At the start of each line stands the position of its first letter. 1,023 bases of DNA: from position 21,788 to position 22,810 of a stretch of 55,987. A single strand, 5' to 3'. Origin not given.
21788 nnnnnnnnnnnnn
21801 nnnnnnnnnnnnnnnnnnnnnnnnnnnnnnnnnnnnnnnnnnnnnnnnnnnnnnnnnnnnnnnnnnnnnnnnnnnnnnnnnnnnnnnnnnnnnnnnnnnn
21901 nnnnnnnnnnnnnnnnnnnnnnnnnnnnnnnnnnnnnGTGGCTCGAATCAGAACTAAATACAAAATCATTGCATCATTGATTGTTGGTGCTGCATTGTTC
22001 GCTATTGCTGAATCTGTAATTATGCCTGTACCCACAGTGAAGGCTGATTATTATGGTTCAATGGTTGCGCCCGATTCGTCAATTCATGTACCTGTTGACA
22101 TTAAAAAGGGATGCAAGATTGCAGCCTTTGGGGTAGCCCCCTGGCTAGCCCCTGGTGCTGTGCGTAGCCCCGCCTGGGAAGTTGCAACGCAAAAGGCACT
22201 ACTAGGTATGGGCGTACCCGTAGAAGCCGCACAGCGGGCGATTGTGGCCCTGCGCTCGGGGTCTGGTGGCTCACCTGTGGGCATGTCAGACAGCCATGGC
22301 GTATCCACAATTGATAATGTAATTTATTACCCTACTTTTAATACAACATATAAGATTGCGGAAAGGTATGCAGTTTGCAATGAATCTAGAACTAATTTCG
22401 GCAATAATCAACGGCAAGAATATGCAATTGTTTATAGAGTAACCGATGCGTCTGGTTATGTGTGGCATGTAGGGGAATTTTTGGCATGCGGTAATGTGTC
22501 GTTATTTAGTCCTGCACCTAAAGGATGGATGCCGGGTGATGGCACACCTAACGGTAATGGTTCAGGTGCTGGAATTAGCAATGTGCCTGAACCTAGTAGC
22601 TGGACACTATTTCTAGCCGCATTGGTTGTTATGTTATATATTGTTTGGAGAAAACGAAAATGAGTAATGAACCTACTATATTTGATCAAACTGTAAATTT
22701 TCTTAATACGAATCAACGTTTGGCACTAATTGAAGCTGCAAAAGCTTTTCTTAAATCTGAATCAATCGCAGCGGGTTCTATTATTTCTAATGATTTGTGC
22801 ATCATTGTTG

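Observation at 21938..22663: Phage early gene encodes a secreted PEP-CTERM (exosortase-sorted) protein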

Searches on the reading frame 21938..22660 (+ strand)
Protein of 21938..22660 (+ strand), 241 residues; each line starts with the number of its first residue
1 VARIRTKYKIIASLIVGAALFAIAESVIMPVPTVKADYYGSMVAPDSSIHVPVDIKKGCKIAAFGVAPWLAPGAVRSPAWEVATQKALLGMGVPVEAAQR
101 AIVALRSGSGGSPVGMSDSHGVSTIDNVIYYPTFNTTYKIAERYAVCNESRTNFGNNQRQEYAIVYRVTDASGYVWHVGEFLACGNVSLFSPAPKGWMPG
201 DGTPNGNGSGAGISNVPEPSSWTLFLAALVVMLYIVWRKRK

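Call 3: search_protein_families(library=ncbifam, proteins=[window:21938-22660:+], max_evalue=10)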
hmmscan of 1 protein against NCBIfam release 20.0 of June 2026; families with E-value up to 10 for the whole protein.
window:21938-22660:+ (241 aa): 7 families
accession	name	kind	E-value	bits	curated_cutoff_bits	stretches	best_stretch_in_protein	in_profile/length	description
NF038129.1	PEP_NF038129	equivalog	0.00021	21.2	65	1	208-239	163-193/194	NF038129 family PEP-CTERM protein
TIGR02595.1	PEP_CTERM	domain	0.0056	17.4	16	1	216-241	1-23/24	PEP-CTERM sorting domain-containing protein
NF038119.1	PEP_CTERM_MHFG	equivalog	0.0064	16.8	100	1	208-240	228-260/260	MHFG family PEP-CTERM protein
NF038124.1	PEP_CTERM_TLD_A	exception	0.015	14.9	100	1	213-240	208-235/235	PEP_CTERM-anchored TLD domain-containing protein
NF038120.1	PEP_CTERM_QFxxD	subfamily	0.037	13.9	80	1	213-234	190-208/215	NF038120 family PEP-CTERM protein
NF038126.1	PEP_CTERM_FxDxF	subfamily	0.06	13.6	50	1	195-238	122-164/165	FxDxF family PEP-CTERM protein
TIGR04477.1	sorted_by_XrtN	equivalog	0.24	9.4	250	1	214-239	795-820/822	XrtN system VIT domain-containing protein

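Call 4: search_protein_families(library=pfam, proteins=[window:21938-22660:+], max_evalue=10)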
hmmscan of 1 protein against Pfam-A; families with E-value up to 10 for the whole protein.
window:21938-22660:+ (241 aa): 1 family
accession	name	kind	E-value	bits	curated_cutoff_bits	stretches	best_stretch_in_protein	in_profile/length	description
PF07589.16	PEP-CTERM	-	5e-06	26.8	20.7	1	216-240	2-23/24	PEP-CTERM motif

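Call 10: search_dna_similar(query=window:21938-22660:+, collection=phages, mode=protein, max_evalue=0.01, max_rows=30)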
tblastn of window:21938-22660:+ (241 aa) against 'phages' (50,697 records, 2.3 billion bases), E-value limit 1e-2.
Records with a match: 1; places in all: 1; records where one place covers at least 80% of the query: 0.
Best place of each record, by identity: <60% 1.
By first word of the organism name: EBPR 1.
By host as written in the record: - 1.
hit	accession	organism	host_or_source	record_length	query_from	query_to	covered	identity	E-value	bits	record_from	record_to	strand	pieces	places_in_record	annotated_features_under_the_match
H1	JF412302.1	EBPR siphovirus 1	-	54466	39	190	63%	45.4%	1e-36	142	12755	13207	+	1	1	gp29: hypothetical protein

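Call 11: get_annotated_region(hit=H1, flank=4000)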
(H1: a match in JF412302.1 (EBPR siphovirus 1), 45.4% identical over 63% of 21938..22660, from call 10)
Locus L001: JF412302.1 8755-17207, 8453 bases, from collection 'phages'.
description: EBPR siphovirus 1, partial sequence.
organism: EBPR siphovirus 1 (NCBI taxid 1048520)
taxonomy: Viruses; Duplodnaviria; Heunggongvirae; Uroviricota; Caudoviricetes
host: -; source: -; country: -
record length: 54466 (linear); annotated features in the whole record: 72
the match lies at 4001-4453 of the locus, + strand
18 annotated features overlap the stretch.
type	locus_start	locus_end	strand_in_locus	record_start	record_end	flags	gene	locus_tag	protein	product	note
CDS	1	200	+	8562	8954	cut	gp19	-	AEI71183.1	hypothetical protein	ESV1_19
CDS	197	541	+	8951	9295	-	gp20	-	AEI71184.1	hypothetical protein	ESV1_20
CDS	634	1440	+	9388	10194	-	gp21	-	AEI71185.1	hypothetical protein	ESV1_21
CDS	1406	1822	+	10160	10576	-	gp22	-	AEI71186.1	hypothetical protein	ESV1_22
CDS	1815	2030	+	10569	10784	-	gp23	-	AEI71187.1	hypothetical protein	ESV1_23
CDS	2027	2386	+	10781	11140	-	gp24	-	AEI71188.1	hypothetical protein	ESV1_24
CDS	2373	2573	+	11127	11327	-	gp25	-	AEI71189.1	hypothetical protein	ESV1_25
CDS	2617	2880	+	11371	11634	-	gp26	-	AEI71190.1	hypothetical protein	ESV1_26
CDS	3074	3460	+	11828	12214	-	gp27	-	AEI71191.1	hypothetical protein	ESV1_27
CDS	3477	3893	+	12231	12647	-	gp28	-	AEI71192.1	hypothetical protein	ESV1_28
CDS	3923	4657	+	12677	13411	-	gp29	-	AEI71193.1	hypothetical protein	ESV1_29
CDS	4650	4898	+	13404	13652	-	gp30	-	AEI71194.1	hypothetical protein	ESV1_30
CDS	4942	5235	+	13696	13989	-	gp31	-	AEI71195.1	hypothetical protein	ESV1_31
CDS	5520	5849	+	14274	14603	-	gp32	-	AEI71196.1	hypothetical protein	ESV1_32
CDS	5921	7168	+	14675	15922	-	gp33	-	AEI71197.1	terminase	-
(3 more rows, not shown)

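Call 12: find_homologous_proteins(query=window:21938-22660:+, max_evalue=0.001)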
Query window:21938-22660:+ (241 aa): 8 proteins with E <= 0.001 among 3678 candidates.
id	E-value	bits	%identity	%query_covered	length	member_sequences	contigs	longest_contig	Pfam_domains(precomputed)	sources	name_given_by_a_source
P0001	8.7e-158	541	100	100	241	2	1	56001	-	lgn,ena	-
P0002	4.5e-60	221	44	82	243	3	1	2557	-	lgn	-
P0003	5.4e-49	185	44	81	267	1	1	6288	-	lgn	-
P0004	4.4e-47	179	49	62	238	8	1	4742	-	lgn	-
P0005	2.3e-45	173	46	77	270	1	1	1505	-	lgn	-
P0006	6.6e-44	168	43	78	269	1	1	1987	PF07589.17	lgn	-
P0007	7.4e-40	155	41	84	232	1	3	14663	-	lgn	-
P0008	2.0e-23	101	37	68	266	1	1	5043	-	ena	-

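Call 17: find_encoding_contigs(protein=P0001, flank=2000, max_places=4)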
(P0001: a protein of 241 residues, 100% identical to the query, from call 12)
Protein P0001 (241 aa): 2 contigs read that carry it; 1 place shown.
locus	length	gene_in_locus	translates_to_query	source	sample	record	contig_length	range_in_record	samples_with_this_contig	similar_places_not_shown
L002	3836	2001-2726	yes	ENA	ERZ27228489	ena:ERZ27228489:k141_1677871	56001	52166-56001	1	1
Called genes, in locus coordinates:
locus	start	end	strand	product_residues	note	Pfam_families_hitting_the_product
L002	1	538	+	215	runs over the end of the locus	-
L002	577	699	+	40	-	-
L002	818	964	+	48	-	-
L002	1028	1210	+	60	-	-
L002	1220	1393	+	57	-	-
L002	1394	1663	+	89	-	-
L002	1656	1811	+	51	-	-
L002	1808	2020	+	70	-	-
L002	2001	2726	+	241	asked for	-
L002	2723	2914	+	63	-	-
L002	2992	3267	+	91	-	-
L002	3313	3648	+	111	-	-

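Call 18: find_encoding_contigs(protein=P0007, flank=10000, max_places=3)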
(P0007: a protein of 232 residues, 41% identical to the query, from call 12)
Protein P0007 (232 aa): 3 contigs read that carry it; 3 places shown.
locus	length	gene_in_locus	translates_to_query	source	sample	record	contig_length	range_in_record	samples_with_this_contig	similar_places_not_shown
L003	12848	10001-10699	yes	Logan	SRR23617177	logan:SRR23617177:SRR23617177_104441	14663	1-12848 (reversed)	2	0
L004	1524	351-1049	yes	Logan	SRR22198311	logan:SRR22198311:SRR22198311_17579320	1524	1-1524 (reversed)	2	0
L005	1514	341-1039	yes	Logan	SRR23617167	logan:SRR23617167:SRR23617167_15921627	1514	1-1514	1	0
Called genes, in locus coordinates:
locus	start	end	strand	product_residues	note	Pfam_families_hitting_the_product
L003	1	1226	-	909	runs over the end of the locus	PF05203:Hom_end_hint, PF14528:LAGLIDADG_3 (faint), PF04851:ResIII, PF00271:Helicase_C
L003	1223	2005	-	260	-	PF00145:DNA_methylase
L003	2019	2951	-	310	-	-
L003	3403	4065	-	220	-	PF05037:DUF669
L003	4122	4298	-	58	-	-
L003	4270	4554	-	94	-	-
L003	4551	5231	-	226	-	PF13479:AAA_24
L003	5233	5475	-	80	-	-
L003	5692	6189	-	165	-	PF13392:HNH_3 (weak)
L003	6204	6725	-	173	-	PF23791:DUF7173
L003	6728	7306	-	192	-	-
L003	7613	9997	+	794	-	PF13148:DUF3987 (faint)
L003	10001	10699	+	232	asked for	-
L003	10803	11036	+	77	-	-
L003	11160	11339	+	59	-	-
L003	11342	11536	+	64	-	-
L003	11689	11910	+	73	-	-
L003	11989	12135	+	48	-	-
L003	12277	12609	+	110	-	-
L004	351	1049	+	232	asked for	-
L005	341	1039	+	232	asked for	-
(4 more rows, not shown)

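Call 19: find_encoding_contigs(protein=P0003, flank=6000, max_places=2)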
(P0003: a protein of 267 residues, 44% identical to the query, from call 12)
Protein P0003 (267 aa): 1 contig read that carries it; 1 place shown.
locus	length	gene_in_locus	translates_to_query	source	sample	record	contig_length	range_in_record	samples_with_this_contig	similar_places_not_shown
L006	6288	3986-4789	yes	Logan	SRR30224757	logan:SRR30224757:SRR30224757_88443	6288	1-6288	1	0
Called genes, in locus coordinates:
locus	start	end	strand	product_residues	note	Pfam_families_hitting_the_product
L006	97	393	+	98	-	-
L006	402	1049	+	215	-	PF16473:Rv2179c-like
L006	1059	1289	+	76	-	-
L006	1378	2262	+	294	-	-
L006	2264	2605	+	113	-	-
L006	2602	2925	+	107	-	-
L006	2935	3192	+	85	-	-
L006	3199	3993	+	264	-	PF12961:DUF3850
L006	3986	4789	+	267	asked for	-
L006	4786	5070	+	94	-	-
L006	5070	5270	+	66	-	-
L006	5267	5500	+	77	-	-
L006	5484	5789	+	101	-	-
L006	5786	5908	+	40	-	-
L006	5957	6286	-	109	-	?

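Call 20: find_related_loci(query=A1, collection=viral_contigs, flank=10000)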
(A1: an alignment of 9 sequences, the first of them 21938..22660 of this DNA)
Query A1 (241 aa) in viral_contigs; peptide patterns used: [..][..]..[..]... (x = any residue, [..] = any of these).
21 stretches matched a pattern; 3 encode a relative of the query (tblastn E <= 1e-3); 3 distinct loci.
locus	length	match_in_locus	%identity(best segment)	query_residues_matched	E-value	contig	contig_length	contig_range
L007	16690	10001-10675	44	1-222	2e-57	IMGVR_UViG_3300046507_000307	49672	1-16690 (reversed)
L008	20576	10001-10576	35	37-221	2e-33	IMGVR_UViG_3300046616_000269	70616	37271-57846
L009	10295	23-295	42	99-190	9e-20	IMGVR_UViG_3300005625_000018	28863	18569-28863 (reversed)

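Call 21: find_related_loci(query=A1, collection=genome_contigs, flank=10000)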
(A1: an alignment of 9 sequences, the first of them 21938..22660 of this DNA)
Query A1 (241 aa) in genome_contigs; peptide patterns used: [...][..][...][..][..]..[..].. (x = any residue, [..] = any of these).
13 stretches matched a pattern, but none encodes a relative of the query by tblastn (E <= 1e-3).

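Call 36: predict_structure(alignment_id=A2)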
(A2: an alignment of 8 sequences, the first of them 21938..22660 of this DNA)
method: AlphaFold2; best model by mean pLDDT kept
length: 241 residues; sequences in the alignment: 8
mean_pLDDT: 77.0   pTM: 0.61
mean pLDDT of the five models: 77.0, 75.1, 74.1, 73.8, 67.5
residues with pLDDT >= 90: 100; 70-90: 69; 50-70: 29; < 50: 43
segments of 3 or more residues with pLDDT < 50: 1-3, 28-49, 202-218
pLDDT, mean of each block of 10 residues (from residue 1): 52 65 52 33 41 82 87 90 94 96 93 91 89 92 88 81 95 96 94 84 37 44 87 89 58
secondary structure, 60 per line:
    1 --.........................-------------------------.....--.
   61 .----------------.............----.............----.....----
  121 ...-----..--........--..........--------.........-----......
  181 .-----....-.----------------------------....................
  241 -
elements in order: H3-27 E53-57 H78-90 H95-107 E112-116 E121-123 E133-140 E143-152 E161-169 E175-181 E187-190 H221-240

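Call 39: fold_search(model_id=the predicted structure, library=pdb)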
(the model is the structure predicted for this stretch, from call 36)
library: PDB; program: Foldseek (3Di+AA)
matches with E <= 10: 531; with E <= 0.001: 0
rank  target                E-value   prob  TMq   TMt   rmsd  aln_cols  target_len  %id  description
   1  3d9w_B                4.6e-02  0.20  0.14  0.12  15.2       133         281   14  Crystal Structure Analysis of Nocardia farcinica Arylamine N-acetyltransferase (released 2008-09-02)
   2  3d9w_A                1.6e-01  0.12  0.14  0.12  15.1       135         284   13  Crystal Structure Analysis of Nocardia farcinica Arylamine N-acetyltransferase (released 2008-09-02)
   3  7fwi_B                3.1e-01  0.06  0.13  0.19  13.1       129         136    8  Crystal Structure of human FABP5 in complex with 2-(indole-1-carbonylamino)benzoic acid, i.e. SMILES c12N(C(=O)Nc3c(cc (released 2023-06-14)
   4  5ur9_F                3.1e-01  0.04  0.11  0.17  14.4       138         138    9  Enantiomer-Specific Binding of the Potent Antinociceptive Agent SBFI-26 to Anandamide transporters FABP5 (released 2017-08-23)
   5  3l50_A                3.9e-01  0.09  0.10  0.14   9.0        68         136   10  The crystal structure of human Glia Maturation Factor, Gamma (GMFG) (released 2010-02-02)
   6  7snr_A                3.9e-01  0.09  0.13  0.17   9.1        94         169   13  2.00A Resolution Structure of NanoLuc Luciferase (released 2022-11-16)
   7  3d9w_C                3.9e-01  0.07  0.14  0.13  14.2       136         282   13  Crystal Structure Analysis of Nocardia farcinica Arylamine N-acetyltransferase (released 2008-09-02)
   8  5ibo_B                4.1e-01  0.06  0.12  0.16  12.9       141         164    6  1.95A resolution structure of NanoLuc luciferase (released 2016-04-13)
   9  6xu5                  4.7e-01  0.04  0.12  0.18  13.7       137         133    8  Human myelin protein P2 mutant N2D (released 2020-04-08)
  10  7snt_A                5.9e-01  0.08  0.11  0.16  11.3        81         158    9  2.20A Resolution Structure of NanoLuc Luciferase with Bound Substrate Analog 3-methoxy-furimazine (released 2022-11-16)
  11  4a1y_A                5.9e-01  0.03  0.13  0.17  12.9       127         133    9  Human myelin P2 protein, K65Q mutant (released 2012-10-10)
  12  5chu_A                6.3e-01  0.06  0.14  0.10  14.4       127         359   12  CRYSTAL STRUCTURE OF Fox-4 cephamycinase complexed with sulfate (released 2016-08-03)
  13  7sqc_Z0               6.3e-01  0.06  0.14  0.07  18.9       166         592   13  Ciliary C1 central pair apparatus isolated from Chlamydomonas reinhardtii (released 2022-04-13)
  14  5f1f                  6.3e-01  0.05  0.13  0.10  16.0       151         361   14  Crystal structure of CMY-10 adenylylated by acetyl-AMP (released 2016-12-07)
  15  1vyf                  6.3e-01  0.03  0.10  0.16  13.5       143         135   10  schistosoma mansoni fatty acid binding protein in complex with oleic acid (released 2004-09-23)
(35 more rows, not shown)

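Call 40: fold_search(model_id=the predicted structure, library=viral)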
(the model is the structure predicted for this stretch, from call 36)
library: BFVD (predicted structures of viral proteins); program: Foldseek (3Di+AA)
matches with E <= 10: 668; with E <= 0.001: 1
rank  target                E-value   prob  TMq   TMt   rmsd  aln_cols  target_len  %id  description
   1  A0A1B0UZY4            9.1e-04  0.97  0.24  0.28  21.0       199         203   15  (no name in the UniProt tables at hand)
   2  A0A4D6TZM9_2          1.2e-01  0.06  0.14  0.05  19.4       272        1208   11  (no name in the UniProt tables at hand)
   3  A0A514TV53            1.3e-01  0.25  0.19  0.10  11.2       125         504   10  Putative CytH-like phosphatase [Aeromonas phage D3]
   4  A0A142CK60            1.4e-01  0.11  0.14  0.21  10.0       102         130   13  (no name in the UniProt tables at hand)
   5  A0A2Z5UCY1            1.4e-01  0.06  0.13  0.13  20.9       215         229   13  p65 protein (Fragment) [Citrus tristeza virus]
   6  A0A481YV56            1.5e-01  0.06  0.11  0.09  19.8       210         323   12  Uncharacterized protein [Marseillevirus LCMAC103]
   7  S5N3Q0                1.7e-01  0.07  0.10  0.10  15.3       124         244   15  (no name in the UniProt tables at hand)
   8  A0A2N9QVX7            1.9e-01  0.09  0.11  0.06  11.5       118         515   14  (no name in the UniProt tables at hand)
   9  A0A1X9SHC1            2.7e-01  0.10  0.14  0.25  13.1       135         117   15  Uncharacterized protein [Mycobacterium phage Shandong1]
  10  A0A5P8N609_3          2.9e-01  0.06  0.12  0.04  15.4       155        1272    7  (no name in the UniProt tables at hand)
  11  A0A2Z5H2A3            3.4e-01  0.08  0.11  0.24  10.2        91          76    8  (no name in the UniProt tables at hand)
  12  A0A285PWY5            4.1e-01  0.10  0.17  0.23  19.4       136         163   11  Uncharacterized protein [Cedratvirus lausannensis]
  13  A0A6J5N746            4.3e-01  0.06  0.13  0.12  20.7       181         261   10  Uncharacterized protein [uncultured Caudovirales phage]
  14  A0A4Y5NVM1            4.6e-01  0.07  0.16  0.18  19.4       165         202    9  (no name in the UniProt tables at hand)
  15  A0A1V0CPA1            4.6e-01  0.04  0.09  0.12  13.8       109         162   11  (no name in the UniProt tables at hand)
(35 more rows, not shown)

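Call 41: search_protein_representatives(alignment_id=A2)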
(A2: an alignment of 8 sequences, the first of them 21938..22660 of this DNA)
Query: 8 sequences, 261 profile positions. Proteins with E-value up to 0.001 (for the whole library): 260; up to 1e-10: 90; up to 1e-30: 44. The best 150 are listed.
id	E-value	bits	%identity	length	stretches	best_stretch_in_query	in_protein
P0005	8.2e-107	372.8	-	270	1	2-261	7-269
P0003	6.5e-100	350.2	-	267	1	3-261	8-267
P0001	9.4e-98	343.1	-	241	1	5-261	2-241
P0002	8.9e-97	339.9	-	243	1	7-260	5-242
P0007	1.8e-84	299.6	-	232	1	2-259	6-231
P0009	5.9e-83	294.6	-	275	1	2-260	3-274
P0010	6.8e-80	284.6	-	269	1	31-259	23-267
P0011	1.3e-71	257.4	-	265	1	5-258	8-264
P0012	4.8e-68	245.7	-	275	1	5-260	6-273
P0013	3.6e-66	239.5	-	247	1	12-255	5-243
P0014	1.9e-65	237.2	-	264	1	13-255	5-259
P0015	2.3e-64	233.7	-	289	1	2-259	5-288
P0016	2.5e-64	233.5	-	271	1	2-259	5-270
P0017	3.2e-64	233.2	-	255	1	2-259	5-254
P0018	6.7e-64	232.1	-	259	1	36-260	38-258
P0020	7.8e-59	215.5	-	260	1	2-259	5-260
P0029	1.8e-47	178.3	-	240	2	2-202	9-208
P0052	3.4e-23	98.7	-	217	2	12-195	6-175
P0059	2.2e-13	66.5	-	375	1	54-258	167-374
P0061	3.6e-13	65.8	-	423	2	65-202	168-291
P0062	3.7e-13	65.8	-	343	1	81-259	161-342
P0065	6.2e-13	65.1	-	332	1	77-258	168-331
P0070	3.0e-12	62.8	-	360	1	65-260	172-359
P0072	5.6e-12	61.9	-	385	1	76-259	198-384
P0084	2.6e-11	59.7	-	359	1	77-258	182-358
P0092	7.3e-11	58.3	-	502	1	76-258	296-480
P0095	1.8e-10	57.0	-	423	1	76-260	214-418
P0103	4.8e-10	55.6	-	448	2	76-196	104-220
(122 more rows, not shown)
